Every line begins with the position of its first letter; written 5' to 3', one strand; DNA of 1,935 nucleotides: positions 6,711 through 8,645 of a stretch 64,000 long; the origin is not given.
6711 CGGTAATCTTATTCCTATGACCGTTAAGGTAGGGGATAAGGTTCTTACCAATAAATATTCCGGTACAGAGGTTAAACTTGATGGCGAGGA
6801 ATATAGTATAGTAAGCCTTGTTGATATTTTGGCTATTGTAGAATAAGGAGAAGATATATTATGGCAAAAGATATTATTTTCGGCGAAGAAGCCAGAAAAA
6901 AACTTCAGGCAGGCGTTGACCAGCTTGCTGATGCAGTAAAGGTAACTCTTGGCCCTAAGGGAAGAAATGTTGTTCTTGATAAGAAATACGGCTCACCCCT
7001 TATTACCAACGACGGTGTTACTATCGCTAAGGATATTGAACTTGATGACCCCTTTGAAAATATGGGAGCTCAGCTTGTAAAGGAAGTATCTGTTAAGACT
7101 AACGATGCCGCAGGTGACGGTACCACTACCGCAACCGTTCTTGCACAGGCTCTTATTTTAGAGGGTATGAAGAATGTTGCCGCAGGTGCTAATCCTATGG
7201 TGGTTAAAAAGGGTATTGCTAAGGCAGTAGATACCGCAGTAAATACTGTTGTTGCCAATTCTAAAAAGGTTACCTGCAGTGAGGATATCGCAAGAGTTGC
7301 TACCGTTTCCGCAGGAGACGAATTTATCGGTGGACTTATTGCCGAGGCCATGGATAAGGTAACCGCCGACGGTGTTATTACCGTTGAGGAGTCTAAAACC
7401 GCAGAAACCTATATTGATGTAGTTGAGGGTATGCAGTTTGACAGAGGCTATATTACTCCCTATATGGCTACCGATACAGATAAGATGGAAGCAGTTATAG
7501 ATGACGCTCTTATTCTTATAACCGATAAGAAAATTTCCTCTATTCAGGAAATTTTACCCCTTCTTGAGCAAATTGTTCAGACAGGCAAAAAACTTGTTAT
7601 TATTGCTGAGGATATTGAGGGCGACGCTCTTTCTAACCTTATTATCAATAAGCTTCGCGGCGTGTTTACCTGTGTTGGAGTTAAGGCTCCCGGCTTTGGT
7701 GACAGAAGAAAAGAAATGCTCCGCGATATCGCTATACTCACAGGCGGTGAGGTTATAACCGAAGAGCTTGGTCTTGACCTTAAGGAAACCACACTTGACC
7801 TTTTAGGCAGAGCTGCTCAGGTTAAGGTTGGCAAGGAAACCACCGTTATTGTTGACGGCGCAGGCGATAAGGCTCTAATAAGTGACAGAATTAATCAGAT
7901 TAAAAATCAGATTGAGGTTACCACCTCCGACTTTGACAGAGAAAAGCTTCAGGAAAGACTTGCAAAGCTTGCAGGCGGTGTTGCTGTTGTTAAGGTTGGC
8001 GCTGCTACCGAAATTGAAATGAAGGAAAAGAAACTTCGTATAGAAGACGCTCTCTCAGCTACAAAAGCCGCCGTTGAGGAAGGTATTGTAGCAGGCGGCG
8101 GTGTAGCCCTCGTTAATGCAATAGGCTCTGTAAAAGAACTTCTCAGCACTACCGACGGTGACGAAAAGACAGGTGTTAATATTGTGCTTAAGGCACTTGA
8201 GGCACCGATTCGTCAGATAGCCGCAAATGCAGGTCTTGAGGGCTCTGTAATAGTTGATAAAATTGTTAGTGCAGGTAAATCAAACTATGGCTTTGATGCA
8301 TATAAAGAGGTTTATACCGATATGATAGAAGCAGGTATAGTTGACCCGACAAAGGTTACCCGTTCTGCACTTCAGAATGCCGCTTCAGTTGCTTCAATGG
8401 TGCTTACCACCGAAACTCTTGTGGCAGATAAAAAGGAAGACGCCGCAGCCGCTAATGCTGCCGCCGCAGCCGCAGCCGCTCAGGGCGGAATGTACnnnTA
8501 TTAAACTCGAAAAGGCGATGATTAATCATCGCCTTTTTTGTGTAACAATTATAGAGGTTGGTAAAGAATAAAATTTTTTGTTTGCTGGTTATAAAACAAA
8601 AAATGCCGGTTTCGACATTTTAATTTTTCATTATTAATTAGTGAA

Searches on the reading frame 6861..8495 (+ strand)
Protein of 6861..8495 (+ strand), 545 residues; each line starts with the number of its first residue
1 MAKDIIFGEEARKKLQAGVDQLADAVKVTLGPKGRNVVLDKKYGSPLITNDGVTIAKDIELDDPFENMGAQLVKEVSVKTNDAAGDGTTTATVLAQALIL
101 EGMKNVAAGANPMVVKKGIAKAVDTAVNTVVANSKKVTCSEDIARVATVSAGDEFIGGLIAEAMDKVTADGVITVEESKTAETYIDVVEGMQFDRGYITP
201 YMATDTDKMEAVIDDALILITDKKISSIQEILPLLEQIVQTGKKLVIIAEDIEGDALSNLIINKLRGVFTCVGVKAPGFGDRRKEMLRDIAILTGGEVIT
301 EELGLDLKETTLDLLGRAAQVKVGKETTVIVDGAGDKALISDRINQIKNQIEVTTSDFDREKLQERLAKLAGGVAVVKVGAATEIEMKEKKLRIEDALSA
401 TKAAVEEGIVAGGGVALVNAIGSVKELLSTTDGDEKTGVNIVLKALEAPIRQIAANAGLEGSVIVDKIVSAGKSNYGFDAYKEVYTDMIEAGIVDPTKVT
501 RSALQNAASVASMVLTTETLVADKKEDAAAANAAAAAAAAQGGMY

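Call 60: search_protein_families(library=pfam, proteins=[window:6861-8495:+], max_evalue=0.00001)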
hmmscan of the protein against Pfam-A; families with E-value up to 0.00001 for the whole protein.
window:6861-8495:+ (545 aa): 1 family
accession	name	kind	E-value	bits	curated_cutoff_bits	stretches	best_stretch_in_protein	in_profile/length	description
PF00118.29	Cpn60_TCP1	-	1.6e-77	261.7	34.3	1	22-525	1-490/490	TCP-1/cpn60 chaperonin family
